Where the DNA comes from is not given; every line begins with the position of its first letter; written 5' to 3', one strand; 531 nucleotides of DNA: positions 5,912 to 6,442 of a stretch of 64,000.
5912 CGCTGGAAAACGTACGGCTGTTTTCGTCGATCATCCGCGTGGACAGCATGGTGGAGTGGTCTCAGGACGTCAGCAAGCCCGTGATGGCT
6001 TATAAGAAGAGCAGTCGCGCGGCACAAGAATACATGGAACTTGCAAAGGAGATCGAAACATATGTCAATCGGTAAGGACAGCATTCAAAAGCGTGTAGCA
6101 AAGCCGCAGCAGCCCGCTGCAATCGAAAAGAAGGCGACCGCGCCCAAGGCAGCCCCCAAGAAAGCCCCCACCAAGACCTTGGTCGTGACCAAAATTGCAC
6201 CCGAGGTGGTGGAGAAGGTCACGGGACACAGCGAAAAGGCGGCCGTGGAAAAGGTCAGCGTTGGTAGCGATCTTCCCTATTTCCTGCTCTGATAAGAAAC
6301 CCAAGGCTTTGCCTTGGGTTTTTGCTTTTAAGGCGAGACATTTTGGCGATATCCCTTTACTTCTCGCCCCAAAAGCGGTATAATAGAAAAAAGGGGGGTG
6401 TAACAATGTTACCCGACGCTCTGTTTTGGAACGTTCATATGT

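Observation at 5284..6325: ParA-type ATPase plus an overlapping disordered Lys/Ala/Pro-rich ORF as the terminal genes of a glycyl-radical metabolosome operon: candidate McdAB-like organelle-positioning module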

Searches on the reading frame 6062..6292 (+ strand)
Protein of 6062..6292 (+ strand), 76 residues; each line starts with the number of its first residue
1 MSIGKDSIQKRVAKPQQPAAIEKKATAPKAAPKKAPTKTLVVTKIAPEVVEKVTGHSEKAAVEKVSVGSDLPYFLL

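Call 5: search_protein_families(library=pfam, proteins=[window:6062-6292:+], max_evalue=0.01)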
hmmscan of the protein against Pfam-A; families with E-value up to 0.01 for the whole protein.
window:6062-6292:+ (76 aa): 0 families

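Call 8: find_homologous_proteins(query=window:6062-6292:+, max_evalue=0.01)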
Query window:6062-6292:+ (76 aa): 29 proteins with E <= 0.01 among 34 candidates.
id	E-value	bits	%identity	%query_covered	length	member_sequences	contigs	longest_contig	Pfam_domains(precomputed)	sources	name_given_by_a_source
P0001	2.1e-37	144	99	100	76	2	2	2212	-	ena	-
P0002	8.3e-22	95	71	100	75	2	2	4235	-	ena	-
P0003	8.5e-20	88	66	100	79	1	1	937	-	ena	-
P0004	1.6e-19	87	62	100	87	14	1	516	-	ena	-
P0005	5.6e-19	86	61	100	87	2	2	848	-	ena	-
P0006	6.1e-19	86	60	100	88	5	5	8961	-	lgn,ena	-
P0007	6.3e-19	85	61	100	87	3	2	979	-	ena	-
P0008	9.5e-19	85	59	100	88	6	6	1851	-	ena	-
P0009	1.1e-18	85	63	100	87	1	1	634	-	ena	-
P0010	2.2e-18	84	61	100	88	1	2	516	-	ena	-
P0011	6.7e-18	82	52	100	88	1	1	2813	-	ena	-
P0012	1.9e-17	81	59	100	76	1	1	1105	-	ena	-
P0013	2.8e-17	80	66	100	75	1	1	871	-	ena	-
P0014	5.4e-17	79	62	100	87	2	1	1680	-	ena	-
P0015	1.6e-15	75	59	100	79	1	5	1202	-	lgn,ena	-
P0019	2.2e-14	71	50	100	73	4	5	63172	-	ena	-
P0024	6.8e-8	51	38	100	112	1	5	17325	-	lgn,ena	-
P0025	1.2e-7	50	35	100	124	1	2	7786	-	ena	-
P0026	2.0e-7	49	40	100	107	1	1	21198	-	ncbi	-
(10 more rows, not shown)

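Call 16: find_encoding_contigs(protein=P0019, flank=10000, max_places=3)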
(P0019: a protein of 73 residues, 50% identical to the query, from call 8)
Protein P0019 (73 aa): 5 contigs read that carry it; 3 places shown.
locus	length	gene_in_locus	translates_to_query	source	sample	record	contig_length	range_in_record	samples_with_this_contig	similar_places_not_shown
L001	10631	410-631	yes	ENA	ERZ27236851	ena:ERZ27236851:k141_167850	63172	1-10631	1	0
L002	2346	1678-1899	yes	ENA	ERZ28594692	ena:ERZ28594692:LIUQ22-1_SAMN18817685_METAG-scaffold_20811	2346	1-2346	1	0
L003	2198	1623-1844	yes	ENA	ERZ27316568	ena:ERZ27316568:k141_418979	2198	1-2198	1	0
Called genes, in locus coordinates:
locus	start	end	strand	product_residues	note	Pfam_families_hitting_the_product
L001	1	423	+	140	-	?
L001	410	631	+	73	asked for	-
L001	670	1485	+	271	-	PF00924:MS_channel_2nd, PF21082:MS_channel_3rd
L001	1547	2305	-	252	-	PF13306:LRR_5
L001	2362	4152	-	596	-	PF01336:tRNA_anti-codon, PF00152:tRNA-synt_2, PF02938:GAD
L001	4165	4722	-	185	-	PF00156:Pribosyltran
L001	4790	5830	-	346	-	PF14840:DNA_pol3_delt_C (weak), PF21694:DNA_pol3_delta_C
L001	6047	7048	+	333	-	PF02540:NAD_synthase (weak), PF01171:ATP_bind_3 (weak), PF00958:GMP_synt_C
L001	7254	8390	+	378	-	PF03009:GDPD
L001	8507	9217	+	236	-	PF00005:ABC_tran, PF13304:AAA_21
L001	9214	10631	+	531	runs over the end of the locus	PF09847:12TM_1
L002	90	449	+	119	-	PF00936:BMC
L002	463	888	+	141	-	PF10662:PduV-EutP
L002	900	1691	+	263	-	PF00142:Fer4_NifH (weak), PF01656:CbiA, PF02374:ArsA_ATPase, PF06564:CBP_BcsQ, PF09140:MipZ, PF10609:ParA, PF13614:AAA_31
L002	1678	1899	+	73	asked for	-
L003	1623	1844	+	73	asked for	-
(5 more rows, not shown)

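Call 17: find_encoding_contigs(protein=P0026, flank=10000, max_places=2)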
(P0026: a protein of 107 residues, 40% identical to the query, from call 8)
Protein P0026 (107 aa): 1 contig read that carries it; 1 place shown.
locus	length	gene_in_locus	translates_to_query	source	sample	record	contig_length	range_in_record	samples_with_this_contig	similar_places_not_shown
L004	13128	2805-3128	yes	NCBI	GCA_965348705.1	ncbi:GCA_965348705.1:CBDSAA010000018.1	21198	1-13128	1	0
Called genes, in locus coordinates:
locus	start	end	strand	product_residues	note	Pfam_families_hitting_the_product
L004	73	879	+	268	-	PF13353:Fer4_12, PF04055:Radical_SAM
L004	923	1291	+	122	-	PF00936:BMC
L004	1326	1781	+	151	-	PF10662:PduV-EutP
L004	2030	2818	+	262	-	PF00142:Fer4_NifH (weak), PF01656:CbiA, PF02374:ArsA_ATPase (weak), PF06564:CBP_BcsQ (weak), PF09140:MipZ, PF10609:ParA, PF13614:AAA_31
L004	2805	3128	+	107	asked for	-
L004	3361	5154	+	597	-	-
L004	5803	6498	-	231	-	PF00687:Ribosomal_L1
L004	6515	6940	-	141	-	PF03946:Ribosomal_L11_N, PF00298:Ribosomal_L11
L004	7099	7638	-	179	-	PF02357:NusG, PF00467:KOW (weak)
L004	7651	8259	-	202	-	-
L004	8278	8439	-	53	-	PF00471:Ribosomal_L33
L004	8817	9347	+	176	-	PF01047:MarR, PF12802:MarR_2, PF01325:Fe_dep_repress (weak), PF01726:LexA_DNA_bind (faint), PF13545:HTH_Crp_2 (weak), PF13412:HTH_24 (weak)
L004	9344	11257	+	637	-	PF00664:ABC_membrane, PF00005:ABC_tran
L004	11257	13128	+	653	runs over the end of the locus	PF00664:ABC_membrane, PF02463:SMC_N (weak), PF00005:ABC_tran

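Call 18: find_encoding_contigs(protein=P0024, flank=10000, max_places=2)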
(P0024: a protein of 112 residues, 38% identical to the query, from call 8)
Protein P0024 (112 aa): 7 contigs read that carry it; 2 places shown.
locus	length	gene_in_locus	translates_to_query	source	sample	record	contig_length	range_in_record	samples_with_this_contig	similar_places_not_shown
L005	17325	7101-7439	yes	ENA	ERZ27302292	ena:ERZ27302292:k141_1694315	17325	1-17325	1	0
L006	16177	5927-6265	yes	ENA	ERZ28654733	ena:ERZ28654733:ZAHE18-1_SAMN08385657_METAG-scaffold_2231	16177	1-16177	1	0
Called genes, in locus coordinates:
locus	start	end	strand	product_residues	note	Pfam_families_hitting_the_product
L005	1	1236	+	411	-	?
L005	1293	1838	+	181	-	PF00936:BMC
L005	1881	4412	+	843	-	PF02901:PFL-like, PF01228:Gly_radical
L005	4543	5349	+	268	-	PF13353:Fer4_12, PF04055:Radical_SAM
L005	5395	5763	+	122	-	PF00936:BMC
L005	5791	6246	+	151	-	PF10662:PduV-EutP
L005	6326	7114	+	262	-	PF00142:Fer4_NifH, PF01656:CbiA, PF02374:ArsA_ATPase (weak), PF06564:CBP_BcsQ (weak), PF09140:MipZ (weak), PF10609:ParA, PF13614:AAA_31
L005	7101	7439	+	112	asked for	-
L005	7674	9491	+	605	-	-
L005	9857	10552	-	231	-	PF00687:Ribosomal_L1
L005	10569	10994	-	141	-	PF03946:Ribosomal_L11_N, PF00298:Ribosomal_L11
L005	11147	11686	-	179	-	PF02357:NusG, PF00467:KOW (weak)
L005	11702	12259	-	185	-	-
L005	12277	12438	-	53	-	PF00471:Ribosomal_L33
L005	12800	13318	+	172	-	PF01047:MarR, PF12802:MarR_2, PF01325:Fe_dep_repress (weak), PF01726:LexA_DNA_bind (weak), PF13545:HTH_Crp_2 (weak), PF03551:PadR (faint), PF13412:HTH_24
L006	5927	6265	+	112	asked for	-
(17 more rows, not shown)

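Call 19: find_encoding_contigs(protein=P0025, flank=10000, max_places=2)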
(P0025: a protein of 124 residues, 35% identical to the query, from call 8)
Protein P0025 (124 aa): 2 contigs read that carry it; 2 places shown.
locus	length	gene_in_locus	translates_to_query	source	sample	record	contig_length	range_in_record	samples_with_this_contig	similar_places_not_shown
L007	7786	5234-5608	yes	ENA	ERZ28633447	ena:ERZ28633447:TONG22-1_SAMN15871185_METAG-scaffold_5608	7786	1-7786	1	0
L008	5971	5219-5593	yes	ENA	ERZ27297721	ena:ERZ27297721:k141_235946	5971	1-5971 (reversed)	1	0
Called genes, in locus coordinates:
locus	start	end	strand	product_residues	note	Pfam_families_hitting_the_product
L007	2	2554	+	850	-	?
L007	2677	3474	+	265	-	PF13353:Fer4_12, PF04055:Radical_SAM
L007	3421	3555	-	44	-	-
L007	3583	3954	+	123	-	PF00936:BMC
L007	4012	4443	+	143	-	PF10662:PduV-EutP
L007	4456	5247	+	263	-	PF00142:Fer4_NifH (weak), PF01656:CbiA, PF02374:ArsA_ATPase, PF06564:CBP_BcsQ, PF07015:VirC1 (faint), PF09140:MipZ, PF10609:ParA (weak), PF13614:AAA_31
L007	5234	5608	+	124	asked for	-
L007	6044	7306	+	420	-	PF02368:Big_2, PF13306:LRR_5, PF13855:LRR_8 (faint), PF05725:FNIP (faint), PF13306:LRR_5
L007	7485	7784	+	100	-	?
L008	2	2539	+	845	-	?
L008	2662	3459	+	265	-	PF13353:Fer4_12, PF04055:Radical_SAM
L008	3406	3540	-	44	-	-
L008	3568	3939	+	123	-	PF00936:BMC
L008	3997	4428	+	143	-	PF10662:PduV-EutP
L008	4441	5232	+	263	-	PF00142:Fer4_NifH (weak), PF01656:CbiA, PF02374:ArsA_ATPase, PF06564:CBP_BcsQ, PF07015:VirC1 (faint), PF09140:MipZ, PF10609:ParA (weak), PF13614:AAA_31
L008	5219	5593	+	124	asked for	-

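Call 20: find_related_loci(query=A1, collection=genome_contigs, flank=10000)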
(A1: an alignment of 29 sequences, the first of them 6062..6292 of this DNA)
Query A1 (76 aa) in genome_contigs; peptide patterns used: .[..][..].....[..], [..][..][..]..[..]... (x = any residue, [..] = any of these).
191 stretches matched a pattern; 58 encode a relative of the query (tblastn E <= 1e-3); 58 distinct loci.
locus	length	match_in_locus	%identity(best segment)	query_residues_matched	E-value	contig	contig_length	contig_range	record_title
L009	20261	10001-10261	59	1-76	4e-21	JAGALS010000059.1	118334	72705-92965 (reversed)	MAG: Clostridia bacterium isolate RGIG8557 Water_deer_Cecum-3__c405471, whole genome shotgun sequence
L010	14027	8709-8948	60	1-76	3e-18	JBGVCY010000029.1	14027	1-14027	MAG: Eubacteriales bacterium isolate fecal_MAG_45 fecal_MAG_45_contig_0029, whole genome shotgun sequence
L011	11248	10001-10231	56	1-76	2e-16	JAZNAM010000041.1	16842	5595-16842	MAG: Eubacteriales bacterium isolate T1900044747_TS20190213.MAGScoT_cleanbin_000028 SGB_2128_k141_1327999, whole genome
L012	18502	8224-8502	45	1-76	3e-15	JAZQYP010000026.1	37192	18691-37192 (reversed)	MAG: Eubacteriales bacterium isolate T1900045160_TC20190154.MAGScoT_cleanbin_000005 SGB_5038_k141_105532, whole genome s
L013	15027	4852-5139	42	1-76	4e-13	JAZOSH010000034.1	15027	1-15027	MAG: Eubacteriales bacterium isolate T1900045546_YK20190240.MAGScoT_cleanbin_000004 SGB_7845_k141_2752339, whole genome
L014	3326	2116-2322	61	1-76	6e-13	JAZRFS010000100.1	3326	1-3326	MAG: Eubacteriales bacterium isolate T1900045494_YK20190188.MAGScoT_cleanbin_000037 SGB_7411_k141_1018833, whole genome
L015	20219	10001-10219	58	1-76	9e-13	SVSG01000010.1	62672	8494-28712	MAG: Oscillospiraceae bacterium isolate SIG663 NODE_11346_length_62672_cov_3.562539, whole genome shotgun sequence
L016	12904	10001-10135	51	32-76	2e-12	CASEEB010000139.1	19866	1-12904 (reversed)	uncultured Eubacteriales bacterium isolate CO.O35.metabat-bins.337 genome assembly, contig: CO.O35.metabat-bins.337.fa_k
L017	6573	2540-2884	39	1-76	7e-12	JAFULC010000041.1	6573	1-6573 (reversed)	MAG: Clostridia bacterium isolate RGIG4593 Roe_deer_Rectum-3__c375738, whole genome shotgun sequence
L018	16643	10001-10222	58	1-76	8e-12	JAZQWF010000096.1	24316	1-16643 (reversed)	MAG: Eubacteriales bacterium isolate T1900045166_TC20190160.MAGScoT_cleanbin_000029 SGB_5146_k141_1058704, whole genome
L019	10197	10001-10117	56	38-76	1e-11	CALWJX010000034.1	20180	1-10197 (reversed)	MAG: uncultured Clostridia bacterium isolate BRZ_FI__bin114 genome assembly, contig: BRZ_FI__NODE_3562_length_20180_cov_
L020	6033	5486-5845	36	1-76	9e-11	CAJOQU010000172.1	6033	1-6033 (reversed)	uncultured Clostridia bacterium isolate Rumen_Coassembly_mag_859 genome assembly, contig: k87_23497893, whole genome sho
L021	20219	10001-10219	42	4-76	1e-10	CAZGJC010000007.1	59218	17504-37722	MAG TPA_asm: uncultured Clostridium sp. isolate SRP225648_co1_13 genome assembly, contig: NODE_820_length_59218_cov_29.9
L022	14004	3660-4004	33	1-76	1e-10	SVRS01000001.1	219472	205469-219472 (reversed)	MAG: Oscillospiraceae bacterium isolate SIG649 NODE_795_length_219472_cov_2.723112, whole genome shotgun sequence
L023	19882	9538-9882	37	1-76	2e-10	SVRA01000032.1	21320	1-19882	MAG: Oscillospiraceae bacterium isolate SIG631 NODE_12353_length_21320_cov_2.877035, whole genome shotgun sequence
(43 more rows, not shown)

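Call 23: search_protein_families(library=ncbifam, proteins=[window:6062-6292:+], max_evalue=0.01)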
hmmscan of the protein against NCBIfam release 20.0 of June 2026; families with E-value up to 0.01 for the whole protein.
window:6062-6292:+ (76 aa): 0 families

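Call 40: predict_structure(alignment_id=A1)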
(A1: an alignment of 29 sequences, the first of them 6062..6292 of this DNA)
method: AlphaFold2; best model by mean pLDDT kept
length: 76 residues; sequences in the alignment: 29
mean_pLDDT: 58.5   pTM: 0.13
mean pLDDT of the five models: 58.5, 56.2, 52.1, 51.4, 51.3
residues with pLDDT >= 90: 0; 70-90: 4; 50-70: 66; < 50: 6
segments of 3 or more residues with pLDDT < 50: none
pLDDT, mean of each block of 10 residues (from residue 1): 61 57 51 57 56 56 65 68
secondary structure, 60 per line:
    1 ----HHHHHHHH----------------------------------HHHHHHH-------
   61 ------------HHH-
elements in order: H5-12 H47-53

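Call 45: search_protein_representatives(alignment_id=A1)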
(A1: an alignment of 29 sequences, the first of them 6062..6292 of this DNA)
Query: 29 sequences, 84 profile positions. Proteins with E-value up to 0.001 (for the whole library): 100; up to 1e-10: 61; up to 1e-30: 0. The best 100 are listed.
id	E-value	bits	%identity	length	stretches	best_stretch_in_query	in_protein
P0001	6.8e-30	120.1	-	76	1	1-84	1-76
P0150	2.1e-25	105.7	-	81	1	1-84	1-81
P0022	4.0e-25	104.8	-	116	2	13-84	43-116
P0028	9.0e-24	100.5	-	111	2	15-84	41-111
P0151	2.0e-22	96.1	-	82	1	1-84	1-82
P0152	2.2e-22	96.1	-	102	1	1-84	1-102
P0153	6.6e-22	94.5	-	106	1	1-84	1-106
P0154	8.5e-22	94.1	-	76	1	1-84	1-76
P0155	1.4e-21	93.5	-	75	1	1-84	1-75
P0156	1.5e-21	93.4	-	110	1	1-84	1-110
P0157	3.7e-21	92.1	-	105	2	28-84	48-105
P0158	4.0e-21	92.0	-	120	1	1-84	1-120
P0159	4.4e-21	91.8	-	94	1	1-84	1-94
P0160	5.3e-21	91.6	-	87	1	1-84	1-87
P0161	1.0e-20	90.7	-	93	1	1-84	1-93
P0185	2.5e-17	79.8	-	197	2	16-84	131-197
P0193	5.7e-16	75.5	-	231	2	9-84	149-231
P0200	9.3e-14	68.4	-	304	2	14-84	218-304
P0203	4.6e-12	63.0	-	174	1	9-84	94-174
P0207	1.6e-10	58.0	-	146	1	8-84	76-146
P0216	1.4e-08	51.8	-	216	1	14-84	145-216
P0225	4.0e-06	43.9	-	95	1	1-84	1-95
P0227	5.0e-06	43.6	-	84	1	1-84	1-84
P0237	9.7e-05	39.5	-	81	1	1-84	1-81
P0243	6.5e-04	36.8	-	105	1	1-84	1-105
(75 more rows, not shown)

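Call 47: find_encoding_contigs(protein=P0237, flank=10000, max_places=2)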
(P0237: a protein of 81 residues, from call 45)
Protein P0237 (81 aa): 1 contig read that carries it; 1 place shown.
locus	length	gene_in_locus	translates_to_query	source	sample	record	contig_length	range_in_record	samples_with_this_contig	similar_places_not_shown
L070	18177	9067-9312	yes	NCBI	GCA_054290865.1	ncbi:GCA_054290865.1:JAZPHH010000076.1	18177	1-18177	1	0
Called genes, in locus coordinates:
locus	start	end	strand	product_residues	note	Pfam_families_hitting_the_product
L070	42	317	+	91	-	PF00936:BMC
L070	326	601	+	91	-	PF00936:BMC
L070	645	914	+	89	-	PF00936:BMC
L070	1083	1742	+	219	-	PF06130:PTAC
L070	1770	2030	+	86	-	PF03319:EutN_CcmL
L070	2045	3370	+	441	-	PF01512:Complex1_51K, PF13534:Fer4_17, PF13375:RnfC_N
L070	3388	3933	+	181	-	PF00936:BMC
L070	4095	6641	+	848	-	PF02901:PFL-like, PF01228:Gly_radical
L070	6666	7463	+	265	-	PF13353:Fer4_12, PF04055:Radical_SAM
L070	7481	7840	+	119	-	PF00936:BMC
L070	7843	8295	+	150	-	PF00009:GTP_EFTU (faint), PF10662:PduV-EutP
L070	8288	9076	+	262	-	PF00142:Fer4_NifH (faint), PF01656:CbiA, PF02374:ArsA_ATPase (weak), PF06564:CBP_BcsQ (weak), PF09140:MipZ, PF10609:ParA, PF13614:AAA_31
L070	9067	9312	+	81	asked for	-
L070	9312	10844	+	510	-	-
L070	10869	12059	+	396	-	PF09479:Flg_new (weak), PF13306:LRR_5, PF13855:LRR_8 (faint), PF13306:LRR_5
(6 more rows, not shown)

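Call 48: search_protein_families(library=pfam, proteins=[P0185, P0193, P0200, P0203, P0207, P0216], max_evalue=0.01)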
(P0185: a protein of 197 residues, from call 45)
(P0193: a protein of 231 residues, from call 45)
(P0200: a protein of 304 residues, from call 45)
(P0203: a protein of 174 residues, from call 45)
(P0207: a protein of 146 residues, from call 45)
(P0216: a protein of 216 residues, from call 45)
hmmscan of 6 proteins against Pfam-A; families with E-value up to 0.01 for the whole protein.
P0185 (197 aa): 1 family
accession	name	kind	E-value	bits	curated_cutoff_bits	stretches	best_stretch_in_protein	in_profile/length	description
PF09397.16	FtsK_gamma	-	3.6e-18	65.5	30.6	1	51-112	2-63/63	Ftsk gamma domain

P0193 (231 aa): 1 family
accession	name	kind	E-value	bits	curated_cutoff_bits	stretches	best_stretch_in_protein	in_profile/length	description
PF09397.16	FtsK_gamma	-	1.5e-16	60.3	30.6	1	65-124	4-62/63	Ftsk gamma domain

P0200 (304 aa): 1 family
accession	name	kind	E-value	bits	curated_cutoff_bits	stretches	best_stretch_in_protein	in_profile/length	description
PF09397.16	FtsK_gamma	-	2.4e-13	50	30.6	1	86-146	3-62/63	Ftsk gamma domain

P0203 (174 aa): 2 families
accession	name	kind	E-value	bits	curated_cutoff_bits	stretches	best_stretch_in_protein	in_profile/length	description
PF13240.11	Zn_Ribbon_1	-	0.00053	20.1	25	1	9-25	5-21/23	zinc-ribbon domain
PF07382.16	HC2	-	0.00068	20.2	40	1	57-137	67-147/194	Histone H1-like nucleoprotein HC2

P0207 (146 aa): 2 families
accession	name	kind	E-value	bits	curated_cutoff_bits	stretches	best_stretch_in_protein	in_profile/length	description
PF04760.21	IF2_N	-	8.6e-06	25.9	25.3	1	9-53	6-50/53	Translation initiation factor IF-2, N-terminal region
PF03374.19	ANT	-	0.00045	21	25.3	1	5-36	22-53/108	Phage antirepressor protein KilAC domain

P0216 (216 aa): 0 families

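Call 49: find_encoding_contigs(protein=P0200, flank=10000, max_places=2)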
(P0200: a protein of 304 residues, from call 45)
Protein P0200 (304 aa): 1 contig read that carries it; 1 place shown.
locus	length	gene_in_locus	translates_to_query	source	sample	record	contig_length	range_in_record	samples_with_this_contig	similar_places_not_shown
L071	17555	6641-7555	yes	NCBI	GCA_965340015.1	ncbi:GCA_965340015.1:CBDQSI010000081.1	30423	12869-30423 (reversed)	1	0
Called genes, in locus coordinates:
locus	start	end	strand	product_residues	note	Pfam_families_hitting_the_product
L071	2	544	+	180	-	?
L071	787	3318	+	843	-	PF02901:PFL-like, PF01228:Gly_radical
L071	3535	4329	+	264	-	PF13353:Fer4_12, PF04055:Radical_SAM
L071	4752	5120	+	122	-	PF00936:BMC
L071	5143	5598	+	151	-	PF10662:PduV-EutP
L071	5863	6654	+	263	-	PF00142:Fer4_NifH (weak), PF01656:CbiA, PF02374:ArsA_ATPase (weak), PF06564:CBP_BcsQ (weak), PF07015:VirC1 (faint), PF09140:MipZ, PF10609:ParA, PF13614:AAA_31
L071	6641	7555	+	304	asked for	PF09397:FtsK_gamma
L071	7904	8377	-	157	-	PF03073:TspO_MBR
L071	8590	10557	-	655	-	-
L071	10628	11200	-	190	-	PF02502:LacAB_rpiB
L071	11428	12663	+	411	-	PF07690:MFS_1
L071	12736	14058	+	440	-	PF02040:ArsB, PF03600:CitMHS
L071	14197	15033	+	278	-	-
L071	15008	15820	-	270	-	PF12698:ABC2_membrane_3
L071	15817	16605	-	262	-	PF00005:ABC_tran, PF13304:AAA_21 (weak)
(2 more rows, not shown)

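Call 50: find_encoding_contigs(protein=P0185, flank=10000, max_places=2)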
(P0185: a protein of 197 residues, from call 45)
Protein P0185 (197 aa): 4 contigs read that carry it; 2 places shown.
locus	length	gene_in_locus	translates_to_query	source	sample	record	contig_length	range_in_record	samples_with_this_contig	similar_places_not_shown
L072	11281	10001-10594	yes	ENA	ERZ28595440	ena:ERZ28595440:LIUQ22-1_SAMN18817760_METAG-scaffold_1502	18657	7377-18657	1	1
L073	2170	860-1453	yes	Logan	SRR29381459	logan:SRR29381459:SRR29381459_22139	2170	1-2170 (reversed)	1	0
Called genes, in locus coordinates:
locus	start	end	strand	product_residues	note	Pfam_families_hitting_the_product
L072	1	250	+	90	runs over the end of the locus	PF00936:BMC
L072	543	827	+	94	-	PF00936:BMC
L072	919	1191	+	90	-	PF00936:BMC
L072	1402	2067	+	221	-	PF06130:PTAC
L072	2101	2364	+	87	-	PF03319:EutN_CcmL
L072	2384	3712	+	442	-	PF01512:Complex1_51K, PF13534:Fer4_17, PF13375:RnfC_N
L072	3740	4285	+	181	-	PF00936:BMC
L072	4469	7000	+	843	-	PF02901:PFL-like, PF01228:Gly_radical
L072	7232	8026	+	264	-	PF13353:Fer4_12, PF04055:Radical_SAM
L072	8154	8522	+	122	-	PF00936:BMC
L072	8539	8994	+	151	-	PF10662:PduV-EutP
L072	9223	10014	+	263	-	PF00142:Fer4_NifH (weak), PF01656:CbiA, PF06564:CBP_BcsQ (weak), PF09140:MipZ, PF10609:ParA, PF13614:AAA_31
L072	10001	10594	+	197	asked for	PF09397:FtsK_gamma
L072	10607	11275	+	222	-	PF00485:PRK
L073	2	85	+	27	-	?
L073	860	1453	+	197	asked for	PF09397:FtsK_gamma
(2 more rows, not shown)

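Call 51: find_encoding_contigs(protein=P0243, flank=10000, max_places=2)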
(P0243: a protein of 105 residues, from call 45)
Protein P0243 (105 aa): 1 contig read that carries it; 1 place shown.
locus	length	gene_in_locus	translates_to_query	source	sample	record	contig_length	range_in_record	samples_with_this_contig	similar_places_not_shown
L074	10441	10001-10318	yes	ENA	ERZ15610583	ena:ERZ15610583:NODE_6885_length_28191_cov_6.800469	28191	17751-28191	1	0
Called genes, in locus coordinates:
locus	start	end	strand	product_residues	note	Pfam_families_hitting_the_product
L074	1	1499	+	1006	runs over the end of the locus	PF13306:LRR_5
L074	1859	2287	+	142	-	PF02368:Big_2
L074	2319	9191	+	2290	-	PF13306:LRR_5, PF13855:LRR_8 (faint), PF13306:LRR_5, PF02368:Big_2 (weak)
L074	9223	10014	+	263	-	PF00142:Fer4_NifH (weak), PF01656:CbiA, PF02374:ArsA_ATPase (weak), PF06564:CBP_BcsQ (weak), PF09140:MipZ (weak), PF10609:ParA (faint), PF13614:AAA_31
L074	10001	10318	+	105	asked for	-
